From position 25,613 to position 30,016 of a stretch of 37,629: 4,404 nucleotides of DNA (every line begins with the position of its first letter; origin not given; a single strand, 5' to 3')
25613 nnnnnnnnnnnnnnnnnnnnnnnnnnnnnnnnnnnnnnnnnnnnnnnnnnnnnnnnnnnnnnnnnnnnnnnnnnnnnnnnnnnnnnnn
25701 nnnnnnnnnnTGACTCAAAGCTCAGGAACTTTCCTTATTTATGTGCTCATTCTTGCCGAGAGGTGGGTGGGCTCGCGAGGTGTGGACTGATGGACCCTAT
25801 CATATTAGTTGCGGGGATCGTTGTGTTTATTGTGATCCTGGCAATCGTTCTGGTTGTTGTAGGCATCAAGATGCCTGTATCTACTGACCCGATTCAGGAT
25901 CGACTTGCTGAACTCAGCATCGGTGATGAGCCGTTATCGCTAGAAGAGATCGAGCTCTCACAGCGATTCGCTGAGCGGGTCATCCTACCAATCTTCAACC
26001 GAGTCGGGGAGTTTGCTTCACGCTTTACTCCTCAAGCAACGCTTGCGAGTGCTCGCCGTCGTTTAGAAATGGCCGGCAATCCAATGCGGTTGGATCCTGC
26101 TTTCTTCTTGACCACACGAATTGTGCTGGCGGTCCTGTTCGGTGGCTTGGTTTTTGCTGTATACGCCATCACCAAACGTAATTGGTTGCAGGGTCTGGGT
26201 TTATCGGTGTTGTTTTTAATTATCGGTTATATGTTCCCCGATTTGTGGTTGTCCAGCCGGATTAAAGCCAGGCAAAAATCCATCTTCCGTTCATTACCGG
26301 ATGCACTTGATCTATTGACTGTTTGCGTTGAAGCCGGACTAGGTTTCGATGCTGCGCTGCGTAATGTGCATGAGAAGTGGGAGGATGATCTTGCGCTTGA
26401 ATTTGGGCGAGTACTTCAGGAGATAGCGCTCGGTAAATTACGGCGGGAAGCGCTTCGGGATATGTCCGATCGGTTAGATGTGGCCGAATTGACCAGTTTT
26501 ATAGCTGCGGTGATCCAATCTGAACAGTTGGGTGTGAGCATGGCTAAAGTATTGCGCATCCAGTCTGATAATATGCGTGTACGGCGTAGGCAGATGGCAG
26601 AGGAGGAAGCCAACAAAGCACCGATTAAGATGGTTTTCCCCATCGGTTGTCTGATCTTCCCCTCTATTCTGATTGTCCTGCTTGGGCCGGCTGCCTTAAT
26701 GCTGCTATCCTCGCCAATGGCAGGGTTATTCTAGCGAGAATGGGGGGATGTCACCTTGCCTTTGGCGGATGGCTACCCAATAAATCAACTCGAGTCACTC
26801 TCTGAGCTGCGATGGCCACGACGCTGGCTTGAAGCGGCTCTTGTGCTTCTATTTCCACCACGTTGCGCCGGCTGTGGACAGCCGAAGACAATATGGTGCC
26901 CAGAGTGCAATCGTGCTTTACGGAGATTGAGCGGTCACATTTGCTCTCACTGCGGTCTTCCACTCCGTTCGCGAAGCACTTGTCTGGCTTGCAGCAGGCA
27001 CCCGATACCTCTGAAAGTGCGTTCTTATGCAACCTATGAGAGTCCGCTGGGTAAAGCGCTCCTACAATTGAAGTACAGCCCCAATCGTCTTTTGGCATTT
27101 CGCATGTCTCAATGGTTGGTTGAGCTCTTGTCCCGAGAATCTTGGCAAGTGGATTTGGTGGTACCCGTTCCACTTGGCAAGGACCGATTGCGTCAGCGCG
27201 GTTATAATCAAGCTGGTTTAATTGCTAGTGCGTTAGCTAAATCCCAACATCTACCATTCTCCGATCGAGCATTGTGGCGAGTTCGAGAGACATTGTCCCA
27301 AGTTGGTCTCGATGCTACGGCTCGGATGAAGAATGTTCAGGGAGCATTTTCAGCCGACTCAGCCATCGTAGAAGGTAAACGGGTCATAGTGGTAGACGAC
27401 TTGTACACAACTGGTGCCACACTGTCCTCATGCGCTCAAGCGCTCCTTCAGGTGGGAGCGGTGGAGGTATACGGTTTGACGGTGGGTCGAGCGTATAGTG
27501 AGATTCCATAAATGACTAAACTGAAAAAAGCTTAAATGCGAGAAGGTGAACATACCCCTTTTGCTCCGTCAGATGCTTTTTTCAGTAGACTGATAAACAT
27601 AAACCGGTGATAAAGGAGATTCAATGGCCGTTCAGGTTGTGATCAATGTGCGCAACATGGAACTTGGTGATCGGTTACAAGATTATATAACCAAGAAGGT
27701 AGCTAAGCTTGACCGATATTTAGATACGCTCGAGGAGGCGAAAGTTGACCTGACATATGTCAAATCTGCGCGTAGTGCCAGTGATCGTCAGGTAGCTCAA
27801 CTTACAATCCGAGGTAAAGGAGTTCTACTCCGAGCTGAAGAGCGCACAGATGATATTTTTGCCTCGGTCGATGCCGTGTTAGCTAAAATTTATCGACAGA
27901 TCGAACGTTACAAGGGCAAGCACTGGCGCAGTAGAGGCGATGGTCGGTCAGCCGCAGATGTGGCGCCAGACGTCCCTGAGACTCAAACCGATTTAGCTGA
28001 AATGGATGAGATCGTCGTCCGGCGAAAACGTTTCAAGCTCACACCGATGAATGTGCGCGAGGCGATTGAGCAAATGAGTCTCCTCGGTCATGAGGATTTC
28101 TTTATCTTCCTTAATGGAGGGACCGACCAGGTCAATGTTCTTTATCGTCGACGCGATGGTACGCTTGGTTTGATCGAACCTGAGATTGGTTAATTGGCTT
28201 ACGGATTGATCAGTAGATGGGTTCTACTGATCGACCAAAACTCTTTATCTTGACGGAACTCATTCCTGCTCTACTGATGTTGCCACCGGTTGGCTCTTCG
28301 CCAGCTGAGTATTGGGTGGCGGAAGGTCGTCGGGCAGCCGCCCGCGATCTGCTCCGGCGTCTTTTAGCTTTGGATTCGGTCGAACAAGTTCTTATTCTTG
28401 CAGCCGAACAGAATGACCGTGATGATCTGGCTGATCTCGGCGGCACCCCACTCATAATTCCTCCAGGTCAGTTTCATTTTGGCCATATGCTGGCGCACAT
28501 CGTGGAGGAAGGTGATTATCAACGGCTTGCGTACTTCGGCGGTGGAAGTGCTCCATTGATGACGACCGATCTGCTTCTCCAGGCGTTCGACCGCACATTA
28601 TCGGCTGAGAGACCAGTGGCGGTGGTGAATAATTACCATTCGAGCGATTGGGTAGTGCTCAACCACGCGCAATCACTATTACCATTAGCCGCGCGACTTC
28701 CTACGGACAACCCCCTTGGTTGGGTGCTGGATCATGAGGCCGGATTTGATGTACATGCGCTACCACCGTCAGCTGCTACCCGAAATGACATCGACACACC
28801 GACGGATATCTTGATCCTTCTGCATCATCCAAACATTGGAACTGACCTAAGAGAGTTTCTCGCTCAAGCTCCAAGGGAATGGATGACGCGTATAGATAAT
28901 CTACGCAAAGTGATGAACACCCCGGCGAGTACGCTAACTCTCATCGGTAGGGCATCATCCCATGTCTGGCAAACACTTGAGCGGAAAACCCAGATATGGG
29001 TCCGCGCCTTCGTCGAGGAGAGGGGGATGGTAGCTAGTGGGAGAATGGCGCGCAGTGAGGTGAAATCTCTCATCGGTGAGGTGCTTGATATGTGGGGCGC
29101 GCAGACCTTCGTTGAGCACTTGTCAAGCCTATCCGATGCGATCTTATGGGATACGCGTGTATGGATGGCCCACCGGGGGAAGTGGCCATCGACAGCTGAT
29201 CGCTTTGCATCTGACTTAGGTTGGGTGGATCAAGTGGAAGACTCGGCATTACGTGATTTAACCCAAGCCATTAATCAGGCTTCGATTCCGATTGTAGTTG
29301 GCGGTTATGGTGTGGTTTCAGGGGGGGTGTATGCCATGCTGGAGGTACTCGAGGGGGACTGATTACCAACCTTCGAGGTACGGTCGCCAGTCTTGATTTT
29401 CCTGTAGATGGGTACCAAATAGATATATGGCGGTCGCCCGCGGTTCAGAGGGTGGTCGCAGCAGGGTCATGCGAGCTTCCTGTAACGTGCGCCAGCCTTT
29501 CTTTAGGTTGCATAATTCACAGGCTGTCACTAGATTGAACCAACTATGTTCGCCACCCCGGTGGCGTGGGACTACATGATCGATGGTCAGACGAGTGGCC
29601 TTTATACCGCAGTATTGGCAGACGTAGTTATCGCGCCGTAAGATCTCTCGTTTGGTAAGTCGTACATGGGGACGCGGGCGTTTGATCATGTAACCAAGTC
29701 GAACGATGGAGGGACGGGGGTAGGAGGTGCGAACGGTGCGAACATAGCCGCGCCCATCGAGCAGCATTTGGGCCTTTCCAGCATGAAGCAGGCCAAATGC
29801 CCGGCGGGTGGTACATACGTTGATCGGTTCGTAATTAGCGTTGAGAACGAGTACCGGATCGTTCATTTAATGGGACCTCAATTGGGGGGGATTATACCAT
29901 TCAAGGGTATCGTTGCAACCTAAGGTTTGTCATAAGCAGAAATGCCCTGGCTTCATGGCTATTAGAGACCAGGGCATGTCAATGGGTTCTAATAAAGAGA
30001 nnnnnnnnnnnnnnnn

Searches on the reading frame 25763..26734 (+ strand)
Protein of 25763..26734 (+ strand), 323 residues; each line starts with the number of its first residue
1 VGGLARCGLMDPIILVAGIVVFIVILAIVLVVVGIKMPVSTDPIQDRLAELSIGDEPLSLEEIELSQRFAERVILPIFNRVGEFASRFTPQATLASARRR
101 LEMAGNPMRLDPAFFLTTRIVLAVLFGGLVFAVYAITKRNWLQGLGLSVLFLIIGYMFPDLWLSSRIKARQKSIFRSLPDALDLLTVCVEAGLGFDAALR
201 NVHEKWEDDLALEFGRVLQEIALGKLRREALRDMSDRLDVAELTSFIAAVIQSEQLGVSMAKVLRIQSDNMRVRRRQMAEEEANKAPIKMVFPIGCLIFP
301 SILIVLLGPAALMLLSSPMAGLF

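Call 4: search_protein_families(library=pfam, proteins=[window:25763-26734:+], max_evalue=0.01)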
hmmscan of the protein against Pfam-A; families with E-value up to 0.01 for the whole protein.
window:25763-26734:+ (323 aa): 2 families
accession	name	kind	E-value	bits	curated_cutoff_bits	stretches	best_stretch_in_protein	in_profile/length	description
PF00482.28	T2SSF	-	4.3e-15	56.2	25.2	1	182-307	2-124/125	Type II secretion system (T2SS), protein F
PF19359.4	DUF5936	-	0.0023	18.3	27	1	90-170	67-141/141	Family of unknown function (DUF5936)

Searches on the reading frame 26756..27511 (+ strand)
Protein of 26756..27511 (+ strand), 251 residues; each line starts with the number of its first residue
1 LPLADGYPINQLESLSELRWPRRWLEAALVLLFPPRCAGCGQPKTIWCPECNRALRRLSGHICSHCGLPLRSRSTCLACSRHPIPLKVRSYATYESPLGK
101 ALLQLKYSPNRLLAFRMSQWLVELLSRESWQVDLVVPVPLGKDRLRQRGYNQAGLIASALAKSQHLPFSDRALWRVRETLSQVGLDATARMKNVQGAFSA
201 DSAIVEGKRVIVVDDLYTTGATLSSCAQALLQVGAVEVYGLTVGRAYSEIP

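Call 4: search_protein_families(library=pfam, proteins=[window:26756-27511:+], max_evalue=0.01)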
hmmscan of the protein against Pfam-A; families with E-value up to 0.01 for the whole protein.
window:26756-27511:+ (251 aa): 2 families
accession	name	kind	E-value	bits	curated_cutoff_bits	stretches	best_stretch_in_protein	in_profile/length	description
PF18912.6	DZR_2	-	1.4e-10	41.3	27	1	29-80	2-56/56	Double zinc ribbon domain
PF00156.33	Pribosyltran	-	7.9e-07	29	26.3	1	193-238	66-118/158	Phosphoribosyl transferase domain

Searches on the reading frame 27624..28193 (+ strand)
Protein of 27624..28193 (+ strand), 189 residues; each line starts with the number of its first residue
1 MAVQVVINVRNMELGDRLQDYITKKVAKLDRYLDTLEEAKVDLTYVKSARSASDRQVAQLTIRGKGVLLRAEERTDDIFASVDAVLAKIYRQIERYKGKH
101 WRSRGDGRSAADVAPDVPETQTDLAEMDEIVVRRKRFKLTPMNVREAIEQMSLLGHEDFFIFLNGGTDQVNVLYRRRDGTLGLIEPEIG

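Call 5: search_protein_families(library=pfam, proteins=[window:27624-28193:+], max_evalue=0.01)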
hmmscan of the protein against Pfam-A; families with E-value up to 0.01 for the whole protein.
window:27624-28193:+ (189 aa): 2 families
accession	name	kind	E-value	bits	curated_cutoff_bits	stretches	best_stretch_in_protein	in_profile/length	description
PF16321.10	Ribosom_S30AE_C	-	8.8e-22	77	25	1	128-183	3-57/57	Sigma 54 modulation/S30EA ribosomal protein C terminus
PF02482.25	Ribosomal_S30AE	-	2.3e-20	73.6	23.7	1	6-99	2-86/88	Sigma 54 modulation protein / S30EA ribosomal protein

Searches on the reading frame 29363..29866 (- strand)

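Call 5: search_protein_families(library=pfam, proteins=[window:29363-29866:-], max_evalue=0.01)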
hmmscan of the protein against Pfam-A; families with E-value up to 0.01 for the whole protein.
window:29363-29866:- (167 aa): 3 families
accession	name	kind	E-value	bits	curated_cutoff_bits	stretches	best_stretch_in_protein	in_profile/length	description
PF01844.29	HNH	-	8.1e-15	55.2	21.4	1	83-124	1-45/47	HNH endonuclease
PF14279.12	HNH_5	-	8.9e-13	48.4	27.5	1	83-135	1-55/56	HNH endonuclease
PF13395.12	HNH_4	-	0.00027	21.3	22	1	90-127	15-52/54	HNH endonuclease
